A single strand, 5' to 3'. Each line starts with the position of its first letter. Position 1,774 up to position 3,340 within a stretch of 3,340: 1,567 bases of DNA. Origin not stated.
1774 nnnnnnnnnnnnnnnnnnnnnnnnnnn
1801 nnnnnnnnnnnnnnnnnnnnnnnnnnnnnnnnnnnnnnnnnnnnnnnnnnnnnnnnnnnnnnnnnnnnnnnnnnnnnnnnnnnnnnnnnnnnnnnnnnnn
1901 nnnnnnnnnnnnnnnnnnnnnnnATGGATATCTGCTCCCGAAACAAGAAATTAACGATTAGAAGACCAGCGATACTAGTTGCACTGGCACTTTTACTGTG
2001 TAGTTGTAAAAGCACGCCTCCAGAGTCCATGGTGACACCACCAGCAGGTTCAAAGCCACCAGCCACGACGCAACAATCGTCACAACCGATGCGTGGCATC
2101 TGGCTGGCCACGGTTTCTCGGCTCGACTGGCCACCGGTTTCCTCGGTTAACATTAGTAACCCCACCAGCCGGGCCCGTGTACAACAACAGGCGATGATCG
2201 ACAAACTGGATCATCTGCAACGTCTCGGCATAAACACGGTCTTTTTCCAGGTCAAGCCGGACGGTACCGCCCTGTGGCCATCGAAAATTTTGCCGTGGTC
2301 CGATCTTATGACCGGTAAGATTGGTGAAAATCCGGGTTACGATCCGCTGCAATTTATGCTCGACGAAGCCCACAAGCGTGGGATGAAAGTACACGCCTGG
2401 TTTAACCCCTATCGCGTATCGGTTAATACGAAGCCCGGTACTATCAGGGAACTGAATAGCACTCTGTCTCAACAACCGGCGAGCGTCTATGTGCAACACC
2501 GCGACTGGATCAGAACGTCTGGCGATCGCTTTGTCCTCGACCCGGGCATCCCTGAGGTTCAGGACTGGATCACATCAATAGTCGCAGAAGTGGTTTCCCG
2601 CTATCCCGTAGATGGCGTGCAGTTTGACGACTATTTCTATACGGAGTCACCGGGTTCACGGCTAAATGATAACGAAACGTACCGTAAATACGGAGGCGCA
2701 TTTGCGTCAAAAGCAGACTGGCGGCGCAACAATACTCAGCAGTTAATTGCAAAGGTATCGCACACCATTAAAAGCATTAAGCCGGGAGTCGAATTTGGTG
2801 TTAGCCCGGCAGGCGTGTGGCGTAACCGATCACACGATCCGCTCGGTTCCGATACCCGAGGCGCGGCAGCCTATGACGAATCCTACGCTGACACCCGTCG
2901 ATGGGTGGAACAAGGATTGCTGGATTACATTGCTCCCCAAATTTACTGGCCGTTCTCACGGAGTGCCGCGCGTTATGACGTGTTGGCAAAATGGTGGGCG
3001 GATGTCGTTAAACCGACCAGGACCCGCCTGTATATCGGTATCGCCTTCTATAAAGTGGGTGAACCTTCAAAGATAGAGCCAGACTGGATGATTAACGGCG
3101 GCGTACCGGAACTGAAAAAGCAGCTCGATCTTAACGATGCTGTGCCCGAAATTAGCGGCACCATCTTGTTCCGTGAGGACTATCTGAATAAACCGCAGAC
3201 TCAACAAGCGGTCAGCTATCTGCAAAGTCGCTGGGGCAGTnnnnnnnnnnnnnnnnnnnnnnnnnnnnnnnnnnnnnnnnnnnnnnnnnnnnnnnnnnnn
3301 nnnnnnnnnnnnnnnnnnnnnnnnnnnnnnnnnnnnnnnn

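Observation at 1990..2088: Unusual double-cysteine lipobox (LLCSC) and Pro/Ser/Thr-rich tether at the N-terminus of the GHL10 lipoprotein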

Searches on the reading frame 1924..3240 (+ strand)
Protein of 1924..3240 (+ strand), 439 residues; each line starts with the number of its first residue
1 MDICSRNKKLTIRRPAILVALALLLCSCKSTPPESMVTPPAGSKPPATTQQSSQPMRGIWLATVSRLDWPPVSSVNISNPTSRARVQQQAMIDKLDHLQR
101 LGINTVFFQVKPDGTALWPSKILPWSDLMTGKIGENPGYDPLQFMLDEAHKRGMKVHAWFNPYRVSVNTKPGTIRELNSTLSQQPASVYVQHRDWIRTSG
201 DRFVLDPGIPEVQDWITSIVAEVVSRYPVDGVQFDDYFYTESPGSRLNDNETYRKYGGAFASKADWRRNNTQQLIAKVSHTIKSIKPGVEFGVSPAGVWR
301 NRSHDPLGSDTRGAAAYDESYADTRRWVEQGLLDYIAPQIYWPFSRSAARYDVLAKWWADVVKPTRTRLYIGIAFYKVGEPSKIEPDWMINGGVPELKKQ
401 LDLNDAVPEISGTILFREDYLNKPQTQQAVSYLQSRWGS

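Call 6: search_protein_families(proteins=[window:1924-3240:+], library=ncbifam)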
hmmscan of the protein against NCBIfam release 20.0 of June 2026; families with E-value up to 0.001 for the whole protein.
window:1924-3240:+ (439 aa): 0 families

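Call 7: profile_search(protein=window:1924-3240:+)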
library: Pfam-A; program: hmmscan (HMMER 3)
A. the first sequence (439 residues): domains with independent E <= 10: 3; with E <= 0.001: 2
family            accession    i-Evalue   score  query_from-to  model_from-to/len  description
GHL10             PF02638.21   7.5e-136   452.7      55-389         1-310/311  Glycosyl hydrolase-like 10
Melibiase         PF02065.24     0.0001    21.8     142-253       106-208/347  Melibiase
Glyco_hydro_31_2n PF01055.32      0.015    15.1     140-235        63-155/328  Glycosyl hydrolases family 31 TIM-barrel domain

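Call 11: find_homologous_proteins(query=window:1924-3240:+, max_evalue=1e-20)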
Query window:1924-3240:+ (439 aa): 5031 proteins with E <= 1e-20 among 8000 candidates; the best 120 are listed.
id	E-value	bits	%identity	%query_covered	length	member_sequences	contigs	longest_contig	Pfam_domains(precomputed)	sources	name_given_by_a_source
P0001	0.0e+0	1019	100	100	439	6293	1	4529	PF02638.22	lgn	-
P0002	1.6e-268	909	92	100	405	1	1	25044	PF02638.22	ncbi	ncbi:TPA: family 10 glycosylhydrolase [Escherichia coli]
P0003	4.4e-265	897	91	100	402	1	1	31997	PF02638.22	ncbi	-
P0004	1.0e-264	896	86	100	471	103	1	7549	PF02638.22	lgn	-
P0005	1.5e-262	889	91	100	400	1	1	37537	PF02638.22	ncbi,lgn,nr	ncbi:TPA: family 10 glycosylhydrolase [Escherichia coli]|nr:family 10 glycosylhydrolase [Escherichia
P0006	8.9e-261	883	90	100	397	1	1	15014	PF02638.22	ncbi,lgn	ncbi:glycoside hydrolase family 10 protein [Escherichia coli]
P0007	5.5e-258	874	85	99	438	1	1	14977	PF02638.22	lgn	-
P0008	5.8e-251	851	100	83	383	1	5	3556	PF02638.22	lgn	-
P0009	9.4e-250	847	99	83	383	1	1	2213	PF02638.22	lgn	-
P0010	2.9e-249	845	99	83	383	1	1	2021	PF02638.22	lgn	-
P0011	3.5e-249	845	82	100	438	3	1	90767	PF02638.22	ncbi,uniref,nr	ncbi:hypothetical protein CJP72_15090 [Citrobacter sp. NCU1]|uniref:glycoside hydrolase family 10 pr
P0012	1.1e-248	843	82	100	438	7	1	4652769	PF02638.22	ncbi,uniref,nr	ncbi:glycoside hydrolase family 10 protein [Citrobacter sp. R56]|uniref:glycoside hydrolase family 1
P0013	2.3e-248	842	99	83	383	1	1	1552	PF02638.22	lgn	-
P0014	7.9e-248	840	99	83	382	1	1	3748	PF02638.22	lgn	-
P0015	1.6e-245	833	100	82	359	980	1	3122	PF02638.22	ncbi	ncbi:family 10 glycosylhydrolase, partial [Escherichia coli]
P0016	7.2e-241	817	97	83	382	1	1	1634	PF02638.22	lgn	-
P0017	7.1e-238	808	79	97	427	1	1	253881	PF02638.22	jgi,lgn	jgi:uncharacterized lipoprotein YddW (UPF0748 family)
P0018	5.1e-237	805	79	97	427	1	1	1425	PF02638.22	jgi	jgi:uncharacterized lipoprotein YddW (UPF0748 family)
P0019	8.0e-237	804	78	100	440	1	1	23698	PF02638.22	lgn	-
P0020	1.7e-236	803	77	100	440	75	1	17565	PF02638.22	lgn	-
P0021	3.5e-236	802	78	97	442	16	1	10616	PF02638.22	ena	-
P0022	3.8e-236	802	77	100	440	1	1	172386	PF02638.22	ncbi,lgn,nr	ncbi:TPA: glycoside hydrolase family 10 protein [Citrobacter koseri]|nr:glycoside hydrolase family 1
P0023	2.6e-235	799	78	97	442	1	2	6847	PF02638.22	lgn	-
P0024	4.5e-235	798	78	97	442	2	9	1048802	PF02638.22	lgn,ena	-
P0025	8.4e-235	797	78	97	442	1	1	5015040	PF02638.22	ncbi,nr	ncbi:glycoside hydrolase family 10 protein [Pseudocitrobacter corydidari]|nr:glycoside hydrolase fam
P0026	1.0e-234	797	79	94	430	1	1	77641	PF02638.22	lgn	-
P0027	1.3e-234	797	78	97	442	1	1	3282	PF02638.22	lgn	-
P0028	1.7e-234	797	78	97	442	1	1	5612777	PF02638.22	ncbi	ncbi:glycoside hydrolase family 10 protein [Pseudocitrobacter corydidari]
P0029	2.4e-234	796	77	98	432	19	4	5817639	PF02638.22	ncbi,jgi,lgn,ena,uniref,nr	ncbi:hypothetical protein Y71_13500 [Kosakonia radicincitans DSM 16656]|uniref:glycoside hydrolase f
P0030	2.4e-234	796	79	97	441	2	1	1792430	PF02638.22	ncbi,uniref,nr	ncbi:family 10 glycosylhydrolase [Enterobacter sp. Cy-643]|uniref:glycoside hydrolase family 10 prot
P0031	4.3e-234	795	78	97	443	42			PF02638.22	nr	nr:glycoside hydrolase family 10 protein [Ewingella americana]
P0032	5.7e-234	795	77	98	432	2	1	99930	PF02638.22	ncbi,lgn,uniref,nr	ncbi:glycoside hydrolase family 10 protein [Kosakonia oryziphila]|uniref:Uncharacterized lipoprotein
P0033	1.1e-233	794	77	97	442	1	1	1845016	PF02638.22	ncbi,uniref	ncbi:glycoside hydrolase family 10 protein [Pseudocitrobacter cyperus]|uniref:Glycoside hydrolase fa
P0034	1.1e-233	794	78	97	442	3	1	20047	PF02638.22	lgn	-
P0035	1.4e-233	793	87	87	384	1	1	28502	PF02638.22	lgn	-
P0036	1.5e-233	793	78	97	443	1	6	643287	PF02638.22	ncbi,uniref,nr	ncbi:MAG: family 10 glycosylhydrolase [Ewingella americana]|uniref:glycoside hydrolase family 10 pro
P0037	2.0e-233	793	78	97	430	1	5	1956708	PF02638.22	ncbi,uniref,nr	ncbi:glycoside hydrolase family 10 protein [Pectobacterium carotovorum]|uniref:glycoside hydrolase f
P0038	3.3e-233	792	79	94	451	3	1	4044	PF02638.22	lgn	-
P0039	3.5e-233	792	78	97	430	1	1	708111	PF02638.22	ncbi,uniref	ncbi:glycoside hydrolase family 10 protein [Pectobacterium carotovorum]|uniref:glycoside hydrolase f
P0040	3.5e-233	792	76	99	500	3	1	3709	PF02638.22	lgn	-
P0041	3.9e-233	792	78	97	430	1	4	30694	PF02638.22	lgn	-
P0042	3.9e-233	792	78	97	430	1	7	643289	PF02638.22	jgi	jgi:uncharacterized lipoprotein YddW (UPF0748 family)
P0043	3.9e-233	792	78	97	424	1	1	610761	PF02638.22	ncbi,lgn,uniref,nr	ncbi:glycoside hydrolase family 10 protein [Buttiauxella sp. B2]|uniref:glycoside hydrolase family 1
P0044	4.7e-233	792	78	97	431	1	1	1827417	PF02638.22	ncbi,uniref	ncbi:glycoside hydrolase family 10 protein [Pectobacterium carotovorum]|uniref:glycoside hydrolase f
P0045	4.9e-233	792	79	96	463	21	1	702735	PF02638.22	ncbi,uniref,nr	ncbi:glycoside hydrolase family 10 protein [Erwinia persicina]|uniref:glycoside hydrolase family 10 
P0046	5.1e-233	792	77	97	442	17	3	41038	PF02638.22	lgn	-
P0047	5.7e-233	791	77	97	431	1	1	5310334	PF02638.22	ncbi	ncbi:glycoside hydrolase family 10 protein [Pectobacterium carotovorum]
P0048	7.4e-233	791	79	97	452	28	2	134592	PF02638.22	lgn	-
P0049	8.4e-233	791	78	97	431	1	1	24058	PF02638.22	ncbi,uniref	ncbi:glycoside hydrolase family 10 protein [Pectobacterium versatile]|uniref:glycoside hydrolase fam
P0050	8.6e-233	791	79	94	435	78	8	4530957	PF02638.22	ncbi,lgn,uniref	ncbi:glycoside hydrolase family 10 protein [Lelliottia amnigena]|uniref:Glycoside hydrolase family 1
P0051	9.2e-233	791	78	97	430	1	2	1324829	PF02638.22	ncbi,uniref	ncbi:glycoside hydrolase family 10 protein [Pectobacterium carotovorum]|uniref:glycoside hydrolase f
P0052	9.7e-233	791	87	87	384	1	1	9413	PF02638.22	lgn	-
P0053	9.8e-233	791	77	97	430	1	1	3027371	PF02638.22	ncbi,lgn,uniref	ncbi:glycoside hydrolase family 10 protein [Pectobacterium carotovorum]|uniref:glycoside hydrolase f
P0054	1.1e-232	790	75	100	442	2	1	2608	PF02638.22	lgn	-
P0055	1.2e-232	790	75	100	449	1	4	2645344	PF02638.22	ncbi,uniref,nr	ncbi:hypothetical protein C3432_23825 [Citrobacter amalonaticus]|uniref:Glycosyl hydrolase-like 10 d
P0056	1.3e-232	790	77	97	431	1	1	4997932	PF02638.22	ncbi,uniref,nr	ncbi:glycoside hydrolase family 10 protein [Pectobacterium odoriferum]|uniref:glycoside hydrolase fa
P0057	1.4e-232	790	76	98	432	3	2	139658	PF02638.22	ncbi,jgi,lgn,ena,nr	ncbi:Uncharacterized lipoprotein YddW, UPF0748 family [Kosakonia sacchari]|nr:Uncharacterized lipopr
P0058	1.7e-232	790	79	94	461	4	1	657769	PF02638.22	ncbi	-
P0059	1.8e-232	790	80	96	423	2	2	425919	PF02638.22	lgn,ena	-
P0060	2.0e-232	790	86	87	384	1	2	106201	PF02638.22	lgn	-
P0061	2.4e-232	789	79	94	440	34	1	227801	PF02638.22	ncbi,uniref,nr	ncbi:glycoside hydrolase family 10 protein [Gibbsiella quercinecans]|uniref:glycoside hydrolase fami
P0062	2.7e-232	789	86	87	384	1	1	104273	PF02638.22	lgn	-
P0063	2.7e-232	789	79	94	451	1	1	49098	PF02638.22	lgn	-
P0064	3.5e-232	789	79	94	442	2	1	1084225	PF02638.22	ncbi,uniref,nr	ncbi:glycoside hydrolase family 10 protein [Erwinia sp. JUb26]|uniref:glycoside hydrolase family 10 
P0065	4.1e-232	789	78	97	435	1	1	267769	PF02638.22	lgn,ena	-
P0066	4.7e-232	788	78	97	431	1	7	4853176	PF02638.22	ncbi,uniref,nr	ncbi:glycoside hydrolase family 10 protein [Pectobacterium carotovorum]|uniref:glycoside hydrolase f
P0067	4.8e-232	788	77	97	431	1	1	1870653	PF02638.22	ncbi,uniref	ncbi:glycoside hydrolase family 10 protein [Pectobacterium actinidiae]|uniref:glycoside hydrolase fa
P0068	5.1e-232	788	76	98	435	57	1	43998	PF02638.22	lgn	-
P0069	5.4e-232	788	78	97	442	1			PF02638.22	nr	nr:glycoside hydrolase family 10 protein [Cedecea neteri]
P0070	5.5e-232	788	78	97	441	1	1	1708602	PF02638.22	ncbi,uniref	ncbi:glycoside hydrolase family 10 protein [Cedecea neteri]|uniref:glycoside hydrolase family 10 pro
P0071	6.0e-232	788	75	100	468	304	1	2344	PF02638.22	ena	-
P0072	6.0e-232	788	78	97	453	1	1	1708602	PF02638.22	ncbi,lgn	-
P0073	6.0e-232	788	78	97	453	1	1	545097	PF02638.22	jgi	-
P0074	6.1e-232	788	78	97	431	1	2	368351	PF02638.22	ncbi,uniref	ncbi:glycoside hydrolase family 10 protein [Pectobacterium carotovorum]|uniref:glycoside hydrolase f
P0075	7.2e-232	788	76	100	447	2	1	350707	PF02638.22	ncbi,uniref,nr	ncbi:hypothetical protein CWS43_15210 [Rahnella sp. AA]|uniref:glycoside hydrolase family 10 protein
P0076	7.4e-232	788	78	97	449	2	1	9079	PF02638.22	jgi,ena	-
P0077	7.7e-232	788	77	97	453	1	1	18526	PF02638.22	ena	-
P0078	8.1e-232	788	77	97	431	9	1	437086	PF02638.22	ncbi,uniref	ncbi:glycoside hydrolase family 10 protein [Pectobacterium odoriferum]|uniref:glycoside hydrolase fa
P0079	8.9e-232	788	75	99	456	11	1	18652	PF02638.22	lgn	-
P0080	9.8e-232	787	79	93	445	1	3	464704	PF02638.22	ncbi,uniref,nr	ncbi:glycoside hydrolase family 10 protein [Erwinia sp. S43]|uniref:glycoside hydrolase family 10 pr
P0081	1.2e-231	787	78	94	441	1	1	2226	PF02638.22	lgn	-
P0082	1.2e-231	787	78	97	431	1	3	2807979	PF02638.22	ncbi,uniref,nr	ncbi:glycoside hydrolase family 10 protein [Pectobacterium carotovorum]|uniref:glycoside hydrolase f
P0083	1.4e-231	787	79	98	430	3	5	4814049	PF02638.22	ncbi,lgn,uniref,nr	ncbi:glycoside hydrolase family 10 protein [[Enterobacter] lignolyticus]|uniref:Glycosyl hydrolase-l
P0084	1.4e-231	787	77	97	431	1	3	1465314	PF02638.22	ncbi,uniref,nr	ncbi:glycoside hydrolase family 10 protein [Pectobacterium carotovorum]|uniref:glycoside hydrolase f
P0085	1.6e-231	787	78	98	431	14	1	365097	PF02638.22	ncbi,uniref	ncbi:glycoside hydrolase family 10 protein [Cedecea sp. S5-13]|uniref:glycoside hydrolase family 10 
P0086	1.8e-231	786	78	97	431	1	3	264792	PF02638.22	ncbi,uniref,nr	ncbi:glycoside hydrolase family 10 protein [Pectobacterium versatile]|uniref:glycoside hydrolase fam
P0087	2.0e-231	786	76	99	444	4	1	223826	PF02638.22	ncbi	ncbi:glycoside hydrolase family 10 protein [Ewingella sp. AOP8-B2-18]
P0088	2.0e-231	786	75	100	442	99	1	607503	PF02638.22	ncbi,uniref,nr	ncbi:glycoside hydrolase family 10 protein [Citrobacter amalonaticus]|uniref:glycoside hydrolase fam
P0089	2.0e-231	786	77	97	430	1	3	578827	PF02638.22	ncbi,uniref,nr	ncbi:glycoside hydrolase family 10 protein [Pectobacterium versatile]|uniref:glycoside hydrolase fam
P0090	2.1e-231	786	77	97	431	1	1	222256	PF02638.22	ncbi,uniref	ncbi:glycoside hydrolase family 10 protein [Pectobacterium carotovorum]|uniref:glycoside hydrolase f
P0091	2.2e-231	786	77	97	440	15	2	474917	PF02638.22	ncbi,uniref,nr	ncbi:glycoside hydrolase family 10 protein [Cedecea davisae]|uniref:Glycoside hydrolase family 10 pr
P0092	2.2e-231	786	77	97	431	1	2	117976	PF02638.22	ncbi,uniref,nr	ncbi:glycoside hydrolase family 10 protein [Pectobacterium versatile]|uniref:glycoside hydrolase fam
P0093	2.4e-231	786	78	97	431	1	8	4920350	PF02638.22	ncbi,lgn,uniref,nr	ncbi:glycoside hydrolase family 10 protein [Pectobacterium brasiliense]|uniref:glycoside hydrolase f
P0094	2.6e-231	786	78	94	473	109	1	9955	PF02638.22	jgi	-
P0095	2.6e-231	786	86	87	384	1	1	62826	PF02638.22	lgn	-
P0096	2.6e-231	786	77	97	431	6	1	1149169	PF02638.22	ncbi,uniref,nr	ncbi:glycoside hydrolase family 10 protein [Pectobacterium brasiliense]|uniref:glycoside hydrolase f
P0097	2.9e-231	786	77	97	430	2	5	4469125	PF02638.22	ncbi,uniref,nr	ncbi:glycoside hydrolase family 10 protein [Pectobacterium quasiaquaticum]|uniref:Glycoside hydrolas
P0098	3.0e-231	786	76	99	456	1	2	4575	PF02638.22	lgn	-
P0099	3.0e-231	786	77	97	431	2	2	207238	PF02638.22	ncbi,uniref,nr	ncbi:glycoside hydrolase family 10 protein [Pectobacterium versatile]|uniref:glycoside hydrolase fam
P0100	3.1e-231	786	77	97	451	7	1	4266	PF02638.22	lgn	-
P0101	3.5e-231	786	78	97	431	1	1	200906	PF02638.22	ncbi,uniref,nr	ncbi:glycoside hydrolase family 10 protein [Pectobacterium versatile]|uniref:glycoside hydrolase fam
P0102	3.6e-231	786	75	100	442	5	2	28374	PF02638.22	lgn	-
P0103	3.9e-231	785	76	98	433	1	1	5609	PF02638.22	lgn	-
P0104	4.0e-231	785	76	98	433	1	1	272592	PF02638.22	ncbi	-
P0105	4.6e-231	785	77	97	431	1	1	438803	PF02638.22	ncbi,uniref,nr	ncbi:glycoside hydrolase family 10 protein [Pectobacterium versatile]|uniref:glycoside hydrolase fam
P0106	5.6e-231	785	78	97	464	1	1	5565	PF02638.22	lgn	-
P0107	5.7e-231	785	77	97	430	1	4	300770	PF02638.22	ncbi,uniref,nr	ncbi:glycoside hydrolase family 10 protein [Pectobacterium brasiliense]|uniref:Glycoside hydrolase f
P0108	5.7e-231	785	79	94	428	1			PF02638.22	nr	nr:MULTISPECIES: glycoside hydrolase family 10 protein [unclassified Erwinia]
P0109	5.7e-231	785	77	94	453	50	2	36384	PF02638.22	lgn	-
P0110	5.7e-231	785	78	97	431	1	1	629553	PF02638.22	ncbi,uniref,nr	ncbi:glycoside hydrolase family 10 protein [Pectobacterium versatile]|uniref:glycoside hydrolase fam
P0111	5.9e-231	785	78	97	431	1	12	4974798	PF02638.22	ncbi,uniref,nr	ncbi:glycoside hydrolase family 10 protein [Pectobacterium versatile]|uniref:glycoside hydrolase fam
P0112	6.6e-231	785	75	100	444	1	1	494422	PF02638.22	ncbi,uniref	ncbi:glycoside hydrolase family 10 protein [Pantoea sp. T14]|uniref:glycoside hydrolase family 10 pr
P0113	7.5e-231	784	76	98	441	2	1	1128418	PF02638.22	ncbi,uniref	ncbi:glycoside hydrolase family 10 protein [Erwinia rhapontici]|uniref:glycoside hydrolase family 10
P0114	8.1e-231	784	77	97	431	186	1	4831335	PF02638.22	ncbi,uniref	ncbi:glycoside hydrolase family 10 protein [Pectobacterium brasiliense]|uniref:glycoside hydrolase f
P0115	8.4e-231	784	77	97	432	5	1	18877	PF02638.22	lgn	-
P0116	9.1e-231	784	77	98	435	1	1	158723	PF02638.22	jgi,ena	-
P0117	9.2e-231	784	79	96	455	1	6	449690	PF02638.22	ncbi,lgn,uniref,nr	ncbi:glycoside hydrolase family 10 protein [Citrobacter cronae]|uniref:glycoside hydrolase family 10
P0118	9.4e-231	784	80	93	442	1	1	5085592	PF02638.22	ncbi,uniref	ncbi:glycoside hydrolase family 10 protein [Cedecea neteri]|uniref:glycoside hydrolase family 10 pro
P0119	9.7e-231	784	80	93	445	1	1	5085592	PF02638.22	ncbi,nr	ncbi:glycoside hydrolase family 10 protein [Cedecea neteri]|nr:glycoside hydrolase family 10 protein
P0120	1.0e-230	784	77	97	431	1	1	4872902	PF02638.22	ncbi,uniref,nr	ncbi:glycoside hydrolase family 10 protein [Pectobacterium carotovorum]|uniref:glycoside hydrolase f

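Call 14: search_solved_structures(query=window:1924-3240:+, max_evalue=0.01)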
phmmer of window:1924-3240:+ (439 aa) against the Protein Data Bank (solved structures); distinct sequences matched with E-value up to 0.01: 2.
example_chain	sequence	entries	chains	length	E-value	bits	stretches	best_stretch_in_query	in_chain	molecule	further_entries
5oq2_A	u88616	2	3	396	5.5e-100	338.2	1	43-431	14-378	Cwp19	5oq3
3mi6_A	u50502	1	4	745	0.003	19.4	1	140-251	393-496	Alpha-galactosidase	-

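Call 24: search_protein_representatives(protein=window:1924-3240:+)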
Query: 439 residues. Proteins with E-value up to 0.001 (for the whole library): 7387; up to 1e-10: 4370; up to 1e-30: 2067. The best 150 are listed.
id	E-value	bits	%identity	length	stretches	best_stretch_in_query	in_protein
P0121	2.9e-225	764.4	76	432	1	14-439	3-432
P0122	3.3e-207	704.9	39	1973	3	46-377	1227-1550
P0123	4.5e-192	655.0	43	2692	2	26-404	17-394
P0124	2.4e-161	553.7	83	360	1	1-287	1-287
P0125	1.2e-146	505.3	40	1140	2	47-420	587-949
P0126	4.6e-141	486.8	39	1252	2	46-383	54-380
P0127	9.6e-137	472.6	37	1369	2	49-427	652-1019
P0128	5.4e-126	437.2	37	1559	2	51-426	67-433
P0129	6.4e-120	417.1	38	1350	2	46-434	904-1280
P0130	1.1e-119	416.3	36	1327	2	47-382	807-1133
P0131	8.9e-113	393.6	46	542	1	18-426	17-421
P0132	3.2e-112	391.8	46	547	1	14-436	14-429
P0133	6.5e-111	387.5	51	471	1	52-379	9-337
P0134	7.7e-110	383.9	48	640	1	53-423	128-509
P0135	6.8e-103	361.0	47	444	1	51-424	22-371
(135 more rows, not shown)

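Call 39: predict_structure(alignment_id=A1)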
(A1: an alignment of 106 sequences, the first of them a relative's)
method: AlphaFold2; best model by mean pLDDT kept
length: 439 residues; sequences in the alignment: 106
mean_pLDDT: 91.0   pTM: 0.86
mean pLDDT of the five models: 91.0, 90.7, 90.7, 90.2, 90.1
residues with pLDDT >= 90: 363; 70-90: 21; 50-70: 38; < 50: 17
segments of 3 or more residues with pLDDT < 50: 1-11
pLDDT, mean of each block of 10 residues (from residue 1): 44 58 60 52 55 82 97 96 98 98 98 98 98 97 99 98 96 97 96 94 96 98 99 88 81 96 96 98 98 97 97 93 97 98 95 98 98 96 92 96 98 96 96 92
secondary structure, 60 per line:
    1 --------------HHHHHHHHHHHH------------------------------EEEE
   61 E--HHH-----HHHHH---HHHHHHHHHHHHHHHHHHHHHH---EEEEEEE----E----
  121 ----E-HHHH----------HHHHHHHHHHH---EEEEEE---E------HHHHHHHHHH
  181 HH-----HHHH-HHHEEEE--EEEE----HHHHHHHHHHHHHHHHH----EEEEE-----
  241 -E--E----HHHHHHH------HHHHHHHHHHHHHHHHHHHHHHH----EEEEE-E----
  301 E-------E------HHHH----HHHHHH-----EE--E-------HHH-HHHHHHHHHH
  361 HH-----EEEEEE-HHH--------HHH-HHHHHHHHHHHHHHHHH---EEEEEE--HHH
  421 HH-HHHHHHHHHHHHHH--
elements in order: H15-26 E57-61 H72-76 H80-101 E105-111 H127-130 H141-151 E155-160 H171-182 H188-191 E196-199 E202-205 H210-226 E231-235 H250-256 H263-285 E290-294 H316-319 H324-329 H351-362 E368-373 H390-406 E410-415 H418-422 H424-437
